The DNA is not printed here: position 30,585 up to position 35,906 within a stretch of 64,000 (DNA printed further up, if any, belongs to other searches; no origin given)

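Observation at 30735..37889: Giant LamG-lectin T9SS adhesin followed by a dedicated beta-barrel/double-OmpA outer-membrane protein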

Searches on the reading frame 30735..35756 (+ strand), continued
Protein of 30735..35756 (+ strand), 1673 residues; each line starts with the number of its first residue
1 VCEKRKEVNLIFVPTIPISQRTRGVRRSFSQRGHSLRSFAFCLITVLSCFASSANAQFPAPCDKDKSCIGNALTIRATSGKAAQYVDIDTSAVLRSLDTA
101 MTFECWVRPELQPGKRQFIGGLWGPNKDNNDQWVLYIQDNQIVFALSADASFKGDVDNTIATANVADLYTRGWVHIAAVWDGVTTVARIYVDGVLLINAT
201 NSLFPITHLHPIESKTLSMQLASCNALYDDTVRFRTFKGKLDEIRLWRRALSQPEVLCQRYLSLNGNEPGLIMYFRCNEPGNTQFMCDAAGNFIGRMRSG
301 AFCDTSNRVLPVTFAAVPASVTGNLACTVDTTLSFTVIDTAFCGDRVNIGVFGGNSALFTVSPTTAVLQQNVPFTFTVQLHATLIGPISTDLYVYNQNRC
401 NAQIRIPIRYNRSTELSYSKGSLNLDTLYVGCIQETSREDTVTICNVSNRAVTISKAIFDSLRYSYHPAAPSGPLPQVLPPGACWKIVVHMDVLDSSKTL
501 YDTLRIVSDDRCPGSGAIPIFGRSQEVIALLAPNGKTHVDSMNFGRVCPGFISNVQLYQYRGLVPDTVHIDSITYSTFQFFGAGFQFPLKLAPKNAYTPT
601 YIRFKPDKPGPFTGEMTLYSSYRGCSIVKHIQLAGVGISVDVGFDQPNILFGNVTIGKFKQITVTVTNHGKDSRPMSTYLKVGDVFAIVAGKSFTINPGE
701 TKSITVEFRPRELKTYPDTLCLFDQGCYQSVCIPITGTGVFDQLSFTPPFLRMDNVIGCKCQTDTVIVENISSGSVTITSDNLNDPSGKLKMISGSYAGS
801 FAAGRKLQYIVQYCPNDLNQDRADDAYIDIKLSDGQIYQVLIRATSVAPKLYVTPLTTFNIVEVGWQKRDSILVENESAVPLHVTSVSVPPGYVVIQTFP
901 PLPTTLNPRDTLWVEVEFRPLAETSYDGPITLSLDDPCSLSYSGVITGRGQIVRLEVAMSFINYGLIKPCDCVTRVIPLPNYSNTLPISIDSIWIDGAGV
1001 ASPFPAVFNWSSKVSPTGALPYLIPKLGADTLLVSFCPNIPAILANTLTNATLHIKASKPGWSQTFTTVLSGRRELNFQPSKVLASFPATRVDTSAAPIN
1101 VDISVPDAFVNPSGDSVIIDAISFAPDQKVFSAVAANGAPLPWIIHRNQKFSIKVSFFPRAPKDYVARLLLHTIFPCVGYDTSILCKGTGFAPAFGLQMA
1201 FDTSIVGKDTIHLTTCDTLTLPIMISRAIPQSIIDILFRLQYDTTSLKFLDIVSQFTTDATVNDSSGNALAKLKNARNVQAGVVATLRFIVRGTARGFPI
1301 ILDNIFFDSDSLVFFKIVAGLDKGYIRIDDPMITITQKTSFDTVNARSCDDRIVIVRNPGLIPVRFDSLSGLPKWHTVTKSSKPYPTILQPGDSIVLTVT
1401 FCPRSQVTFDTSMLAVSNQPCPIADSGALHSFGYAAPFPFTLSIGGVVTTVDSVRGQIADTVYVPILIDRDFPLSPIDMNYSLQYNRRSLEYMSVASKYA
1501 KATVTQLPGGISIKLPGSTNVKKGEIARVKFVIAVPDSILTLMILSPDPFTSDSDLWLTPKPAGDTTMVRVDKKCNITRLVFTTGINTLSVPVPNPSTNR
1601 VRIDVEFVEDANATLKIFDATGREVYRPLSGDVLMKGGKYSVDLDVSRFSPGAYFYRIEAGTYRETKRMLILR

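Call 60: find_homologous_proteins(query=window:30900-35753:+, max_evalue=1e-10)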
Query window:30900-35753:+ (1618 aa): 172 proteins with E <= 1e-10 among 8000 candidates; the best 120 are listed.
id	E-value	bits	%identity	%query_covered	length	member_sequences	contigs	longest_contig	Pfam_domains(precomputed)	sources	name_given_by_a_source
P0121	0.0e+0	3612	100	97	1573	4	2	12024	PF22073.3,PF15780.12,PF24798.3,PF25249.1,PF13385.14,PF18962.8,PF22067.3,PF24507.2,PF22544.3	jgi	jgi:hypothetical protein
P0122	0.0e+0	2509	67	100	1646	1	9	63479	PF07610.18,PF00354.25,PF25249.1,PF13385.14,PF22067.3,PF24507.2,PF22544.3,PF22073.3,PF15780.12,PF24798.3,PF18962.8,PF22066.3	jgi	jgi:hypothetical protein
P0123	0.0e+0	2360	63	100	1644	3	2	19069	PF22073.3,PF15780.12,PF24798.3,PF25249.1,PF13385.14,PF18962.8,PF22067.3,PF24507.2,PF12371.15,PF22544.3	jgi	jgi:hypothetical protein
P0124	0.0e+0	2204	60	100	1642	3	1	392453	PF22073.3,PF15780.12,PF00354.25,PF24798.3,PF25249.1,PF13385.14,PF22067.3,PF24507.2,PF22544.3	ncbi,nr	ncbi:MAG: choice-of-anchor D domain-containing protein [Bacteroidetes bacterium]|nr:choice-of-anchor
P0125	0.0e+0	2186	59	100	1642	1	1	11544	PF22073.3,PF15780.12,PF24798.3,PF25249.1,PF13385.14,PF22067.3,PF24507.2,PF22544.3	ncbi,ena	-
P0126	0.0e+0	2165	57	100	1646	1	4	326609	PF22073.3,PF15780.12,PF24798.3,PF13385.14,PF24507.2,PF22544.3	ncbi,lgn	-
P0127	0.0e+0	2159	58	100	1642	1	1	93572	PF22073.3,PF15780.12,PF24798.3,PF25249.1,PF13385.14,PF18962.8,PF22067.3,PF24507.2,PF22544.3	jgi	-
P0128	0.0e+0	2141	58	100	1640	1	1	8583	PF22073.3,PF15780.12,PF00354.25,PF24798.3,PF25249.1,PF13385.14,PF22067.3,PF24507.2,PF22544.3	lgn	-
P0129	0.0e+0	2137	57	100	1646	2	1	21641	PF22073.3,PF15780.12,PF24798.3,PF25249.1,PF13385.14,PF02973.23,PF24507.2,PF22544.3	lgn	-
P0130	0.0e+0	2133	57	100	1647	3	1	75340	PF22073.3,PF15780.12,PF24798.3,PF25249.1,PF13385.14,PF22067.3,PF24507.2,PF22544.3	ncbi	-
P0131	0.0e+0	2132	57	100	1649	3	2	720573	PF22073.3,PF15780.12,PF00354.25,PF24798.3,PF25249.1,PF13385.14,PF22067.3,PF24507.2,PF22544.3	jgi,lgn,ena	-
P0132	0.0e+0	2121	58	100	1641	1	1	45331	PF22073.3,PF15780.12,PF24798.3,PF25249.1,PF13385.14,PF22067.3,PF24507.2,PF22544.3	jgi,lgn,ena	-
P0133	0.0e+0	2111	57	100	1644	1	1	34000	PF22073.3,PF15780.12,PF24798.3,PF25249.1,PF13385.14,PF22067.3,PF24507.2,PF22544.3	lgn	-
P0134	0.0e+0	2100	57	100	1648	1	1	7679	PF22073.3,PF15780.12,PF24798.3,PF25249.1,PF13385.14,PF18962.8,PF22066.3,PF22067.3,PF24507.2,PF22544.3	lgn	-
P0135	0.0e+0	2098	56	100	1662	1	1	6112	PF22073.3,PF15780.12,PF24798.3,PF25249.1,PF13385.14,PF22066.3,PF22067.3,PF24507.2,PF22544.3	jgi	jgi:Concanavalin A-like lectin/glucanases superfamily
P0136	0.0e+0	2089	56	100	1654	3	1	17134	PF22073.3,PF15780.12,PF24798.3,PF25249.1,PF13385.14,PF18962.8,PF22067.3,PF24507.2,PF22544.3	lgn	-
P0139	0.0e+0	2056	55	100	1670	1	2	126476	PF22073.3,PF15780.12,PF24798.3,PF25249.1,PF13385.14,PF18962.8,PF22067.3,PF24507.2,PF22544.3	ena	-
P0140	0.0e+0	2053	55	100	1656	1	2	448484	PF22073.3,PF15780.12,PF24798.3,PF13385.14,PF18962.8,PF22067.3,PF24507.2,PF22544.3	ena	-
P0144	0.0e+0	2029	55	99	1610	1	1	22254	PF22073.3,PF15780.12,PF24798.3,PF13385.14,PF18962.8,PF22067.3,PF24507.2,PF22544.3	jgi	-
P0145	0.0e+0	2023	54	100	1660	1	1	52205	PF22073.3,PF15780.12,PF24798.3,PF25249.1,PF13385.14,PF18962.8,PF24507.2,PF12371.15,PF22544.3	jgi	jgi:hypothetical protein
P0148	0.0e+0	2017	54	100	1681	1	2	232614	PF22073.3,PF15780.12,PF24798.3,PF25249.1,PF13385.14,PF18962.8,PF22067.3,PF24507.2,PF12371.15,PF22544.3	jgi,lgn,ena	-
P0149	0.0e+0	2015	55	100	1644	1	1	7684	PF22073.3,PF15780.12,PF24798.3,PF13385.14,PF18962.8,PF22067.3,PF24507.2,PF22544.3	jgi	jgi:hypothetical protein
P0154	0.0e+0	1985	54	100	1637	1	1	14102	PF22073.3,PF21633.4,PF15780.12,PF24798.3,PF25249.1,PF13385.14,PF18962.8,PF22067.3,PF24507.2,PF22544.3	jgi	jgi:hypothetical protein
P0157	0.0e+0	1970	54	100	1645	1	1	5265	PF22073.3,PF15780.12,PF24798.3,PF13385.14,PF18962.8,PF22067.3,PF24507.2,PF22544.3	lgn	-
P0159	0.0e+0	1969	52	100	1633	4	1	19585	PF22073.3,PF15780.12,PF24798.3,PF13385.14,PF18962.8,PF24507.2,PF22544.3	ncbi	-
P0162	0.0e+0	1962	53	100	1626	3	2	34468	PF22073.3,PF15780.12,PF24798.3,PF25249.1,PF13385.14,PF18962.8,PF22067.3,PF24507.2,PF22544.3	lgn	-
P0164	0.0e+0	1961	54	100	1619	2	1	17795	PF22073.3,PF15780.12,PF24798.3,PF25249.1,PF13385.14,PF18962.8,PF22067.3,PF24507.2,PF22544.3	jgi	jgi:hypothetical protein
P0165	0.0e+0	1961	53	100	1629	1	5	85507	PF22073.3,PF15780.12,PF13385.14,PF18962.8,PF22067.3,PF24507.2,PF22544.3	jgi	jgi:hypothetical protein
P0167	0.0e+0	1960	53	100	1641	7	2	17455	PF22073.3,PF15780.12,PF13385.14,PF18962.8,PF22067.3,PF24507.2,PF22544.3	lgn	-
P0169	0.0e+0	1957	53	100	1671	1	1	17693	PF22073.3,PF15780.12,PF13385.14,PF22067.3,PF24507.2,PF12371.15,PF22544.3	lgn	-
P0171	0.0e+0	1951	53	100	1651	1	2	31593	PF22073.3,PF15780.12,PF25249.1,PF13385.14,PF18962.8,PF22067.3,PF24507.2,PF22544.3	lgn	-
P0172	0.0e+0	1951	54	100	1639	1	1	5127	PF22073.3,PF15780.12,PF24798.3,PF25249.1,PF13385.14,PF18962.8,PF22067.3,PF24507.2,PF22544.3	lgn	-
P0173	0.0e+0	1950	53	100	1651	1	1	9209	PF22073.3,PF15780.12,PF24798.3,PF13385.14,PF18962.8,PF24507.2,PF24291.2,PF22544.3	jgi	jgi:hypothetical protein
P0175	0.0e+0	1941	53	99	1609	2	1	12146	PF22073.3,PF15780.12,PF24798.3,PF25249.1,PF13385.14,PF18962.8,PF22067.3,PF24507.2,PF22544.3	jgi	-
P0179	0.0e+0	1934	52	100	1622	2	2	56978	PF22073.3,PF15780.12,PF25249.1,PF13385.14,PF18962.8,PF22067.3,PF24507.2,PF22544.3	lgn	-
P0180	0.0e+0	1931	52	100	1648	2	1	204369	PF22073.3,PF15780.12,PF24798.3,PF13385.14,PF18962.8,PF24507.2,PF22544.3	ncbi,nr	ncbi:MAG: choice-of-anchor D domain-containing protein [Bacteroidota bacterium]|nr:choice-of-anchor 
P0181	0.0e+0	1928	53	100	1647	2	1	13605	PF22073.3,PF15780.12,PF07953.21,PF24798.3,PF25249.1,PF13385.14,PF18962.8,PF22067.3,PF24507.2,PF22544.3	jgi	jgi:Concanavalin A-like lectin/glucanases superfamily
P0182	0.0e+0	1922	52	100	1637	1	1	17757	PF22073.3,PF15780.12,PF24798.3,PF25249.1,PF13385.14,PF18962.8,PF22067.3,PF24507.2,PF22544.3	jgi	jgi:hypothetical protein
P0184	0.0e+0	1914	53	100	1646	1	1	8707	PF22073.3,PF15780.12,PF07953.21,PF24798.3,PF25249.1,PF13385.14,PF18962.8,PF22067.3,PF24507.2,PF12371.15,PF22544.3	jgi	-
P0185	0.0e+0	1914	52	100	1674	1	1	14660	PF22073.3,PF15780.12,PF00354.25,PF24798.3,PF13385.14,PF18962.8,PF22067.3,PF24507.2,PF22544.3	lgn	-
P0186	0.0e+0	1910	52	100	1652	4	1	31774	PF22073.3,PF21633.4,PF15780.12,PF25249.1,PF13385.14,PF18962.8,PF24507.2,PF22544.3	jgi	jgi:hypothetical protein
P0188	0.0e+0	1907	52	100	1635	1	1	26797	PF22073.3,PF15780.12,PF25249.1,PF13385.14,PF18962.8,PF22067.3,PF24507.2,PF22544.3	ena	-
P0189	0.0e+0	1907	52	100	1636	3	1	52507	PF22073.3,PF15780.12,PF24798.3,PF25249.1,PF13385.14,PF18962.8,PF22067.3,PF24507.2,PF22544.3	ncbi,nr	ncbi:MAG TPA: choice-of-anchor D domain-containing protein [Candidatus Kapabacteria bacterium]|nr:ch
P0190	0.0e+0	1906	50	100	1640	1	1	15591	PF22073.3,PF15780.12,PF00354.25,PF25249.1,PF13385.14,PF18962.8,PF22067.3,PF24507.2,PF22544.3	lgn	-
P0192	0.0e+0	1902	51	100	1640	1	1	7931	PF22073.3,PF15780.12,PF24798.3,PF25249.1,PF13385.14,PF18962.8,PF24507.2,PF22544.3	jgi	jgi:hypothetical protein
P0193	0.0e+0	1896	52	100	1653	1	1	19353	PF22073.3,PF15780.12,PF24798.3,PF25249.1,PF13385.14,PF18962.8,PF22067.3,PF24507.2,PF22544.3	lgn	-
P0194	0.0e+0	1895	52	100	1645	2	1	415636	PF22073.3,PF15780.12,PF24798.3,PF25249.1,PF13385.14,PF18962.8,PF22067.3,PF24507.2,PF12371.15,PF22544.3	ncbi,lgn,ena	-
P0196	0.0e+0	1882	52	100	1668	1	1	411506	PF22073.3,PF15780.12,PF24798.3,PF25249.1,PF13385.14,PF18962.8,PF22067.3,PF24507.2,PF22544.3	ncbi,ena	-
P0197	0.0e+0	1882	51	100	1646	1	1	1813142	PF22073.3,PF15780.12,PF24798.3,PF25249.1,PF13385.14,PF18962.8,PF24507.2,PF22544.3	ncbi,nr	ncbi:MAG: choice-of-anchor D domain-containing protein [Bacteroidetes bacterium]|nr:choice-of-anchor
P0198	0.0e+0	1881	53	97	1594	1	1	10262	PF22073.3,PF15780.12,PF07610.18,PF00354.25,PF24798.3,PF25249.1,PF13385.14,PF22067.3,PF24507.2,PF22544.3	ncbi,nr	ncbi:MAG TPA: LamG domain-containing protein, partial [Candidatus Kapabacteria bacterium]|nr:LamG do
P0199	0.0e+0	1881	52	100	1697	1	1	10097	PF22073.3,PF15780.12,PF13385.14,PF18962.8,PF12371.15,PF22544.3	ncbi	-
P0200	0.0e+0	1879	51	100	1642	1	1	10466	PF22073.3,PF15780.12,PF24798.3,PF25249.1,PF13385.14,PF18962.8,PF22067.3,PF24507.2,PF12371.15,PF22544.3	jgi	jgi:hypothetical protein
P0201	0.0e+0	1879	52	100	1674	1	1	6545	PF22073.3,PF15780.12,PF13385.14,PF18962.8,PF24507.2,PF12371.15,PF22544.3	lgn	-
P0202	0.0e+0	1877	52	100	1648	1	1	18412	PF22073.3,PF15780.12,PF24798.3,PF25249.1,PF13385.14,PF18962.8,PF22067.3,PF24507.2,PF22544.3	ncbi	ncbi:MAG TPA: choice-of-anchor D domain-containing protein [Candidatus Kapabacteria bacterium]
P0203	0.0e+0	1868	51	100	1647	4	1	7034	PF22073.3,PF15780.12,PF24798.3,PF25249.1,PF13385.14,PF18962.8,PF24507.2,PF22544.3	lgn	-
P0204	0.0e+0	1866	52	100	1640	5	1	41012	PF22073.3,PF15780.12,PF24798.3,PF25249.1,PF13385.14,PF18962.8,PF22067.3,PF24507.2,PF22544.3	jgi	jgi:hypothetical protein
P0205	0.0e+0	1838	50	100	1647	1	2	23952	PF22073.3,PF15780.12,PF24798.3,PF13385.14,PF18962.8,PF22067.3,PF24507.2,PF22544.3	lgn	-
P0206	0.0e+0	1837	51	100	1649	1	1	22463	PF22073.3,PF15780.12,PF24798.3,PF13385.14,PF18962.8,PF24507.2,PF22544.3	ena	-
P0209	0.0e+0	1820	50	100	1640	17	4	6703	PF22073.3,PF15780.12,PF24798.3,PF25249.1,PF13385.14,PF18962.8,PF22066.3,PF22067.3,PF24507.2,PF22544.3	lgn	-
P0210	0.0e+0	1819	50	100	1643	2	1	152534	PF22073.3,PF15780.12,PF24798.3,PF25249.1,PF13385.14,PF18962.8,PF22067.3,PF24507.2,PF22544.3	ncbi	-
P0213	0.0e+0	1811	51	100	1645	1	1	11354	PF22073.3,PF15780.12,PF24798.3,PF25249.1,PF13385.14,PF18962.8,PF24507.2,PF22544.3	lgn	-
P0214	0.0e+0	1703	48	100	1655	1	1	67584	PF22073.3,PF15780.12,PF24798.3,PF25249.1,PF13385.14,PF18962.8,PF22067.3,PF24507.2,PF22544.3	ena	-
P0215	0.0e+0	1677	47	100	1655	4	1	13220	PF22073.3,PF15780.12,PF24798.3,PF25249.1,PF13385.14,PF18962.8,PF22067.3,PF24507.2,PF22544.3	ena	-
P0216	0.0e+0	1672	48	100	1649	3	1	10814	PF22073.3,PF15780.12,PF24798.3,PF25249.1,PF13385.14,PF18962.8,PF22067.3,PF24507.2,PF22544.3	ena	-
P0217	0.0e+0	1665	47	100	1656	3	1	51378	PF22073.3,PF15780.12,PF24798.3,PF25249.1,PF13385.14,PF18962.8,PF22067.3,PF24507.2,PF22544.3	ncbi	-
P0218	0.0e+0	1654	47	100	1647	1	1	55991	PF22073.3,PF15780.12,PF24798.3,PF25249.1,PF13385.14,PF18962.8,PF22067.3,PF24507.2,PF22544.3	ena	-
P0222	0.0e+0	1147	36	100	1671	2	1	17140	PF22073.3,PF15780.12,PF24798.3,PF25249.1,PF13385.14,PF22067.3,PF24507.2,PF22544.3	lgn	-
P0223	0.0e+0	1144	37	100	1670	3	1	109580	PF22073.3,PF15780.12,PF24798.3,PF25249.1,PF13385.14,PF22067.3,PF24507.2,PF22544.3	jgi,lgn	jgi:hypothetical protein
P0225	0.0e+0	1133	37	100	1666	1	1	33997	PF22073.3,PF15780.12,PF24798.3,PF25249.1,PF13385.14,PF18962.8,PF22067.3,PF24507.2,PF12371.15,PF22544.3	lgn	-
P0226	0.0e+0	1124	37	100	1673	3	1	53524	PF22073.3,PF15780.12,PF24798.3,PF13385.14,PF18962.8,PF22066.3,PF22067.3,PF24507.2,PF22544.3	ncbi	ncbi:MAG: choice-of-anchor D domain-containing protein [Bacteroidota bacterium]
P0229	0.0e+0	1116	37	100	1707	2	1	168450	PF22073.3,PF15780.12,PF24798.3,PF25249.1,PF13385.14,PF18962.8,PF22067.3,PF24507.2,PF22544.3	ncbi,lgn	-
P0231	0.0e+0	1110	37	100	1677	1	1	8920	PF22073.3,PF15780.12,PF24798.3,PF13385.14,PF18962.8,PF24507.2,PF12371.15,PF22544.3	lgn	-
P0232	0.0e+0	1110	37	100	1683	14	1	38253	PF22073.3,PF15780.12,PF24798.3,PF13385.14,PF18962.8,PF24507.2,PF22544.3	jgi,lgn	-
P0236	0.0e+0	1100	37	100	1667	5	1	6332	PF22073.3,PF15780.12,PF24798.3,PF13385.14,PF18962.8,PF22066.3,PF22067.3,PF24507.2,PF22544.3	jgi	jgi:hypothetical protein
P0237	0.0e+0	1100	36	100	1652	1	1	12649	PF22073.3,PF15780.12,PF24798.3,PF25249.1,PF13385.14,PF18962.8,PF22066.3,PF22067.3,PF24507.2,PF12371.15,PF22544.3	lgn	-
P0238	0.0e+0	1100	36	100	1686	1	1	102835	PF22073.3,PF15780.12,PF24798.3,PF13385.14,PF18962.8,PF22067.3,PF12371.15,PF22544.3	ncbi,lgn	-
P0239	0.0e+0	1097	36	100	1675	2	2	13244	PF22073.3,PF21633.4,PF15780.12,PF24798.3,PF25249.1,PF13385.14,PF18962.8,PF24507.2,PF22544.3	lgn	-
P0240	0.0e+0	1095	35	100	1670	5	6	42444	PF22073.3,PF15780.12,PF24798.3,PF13385.14,PF24507.2,PF22544.3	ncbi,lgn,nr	ncbi:hypothetical protein MASR2M18_08270 [Ignavibacteria bacterium]|nr:choice-of-anchor D domain-con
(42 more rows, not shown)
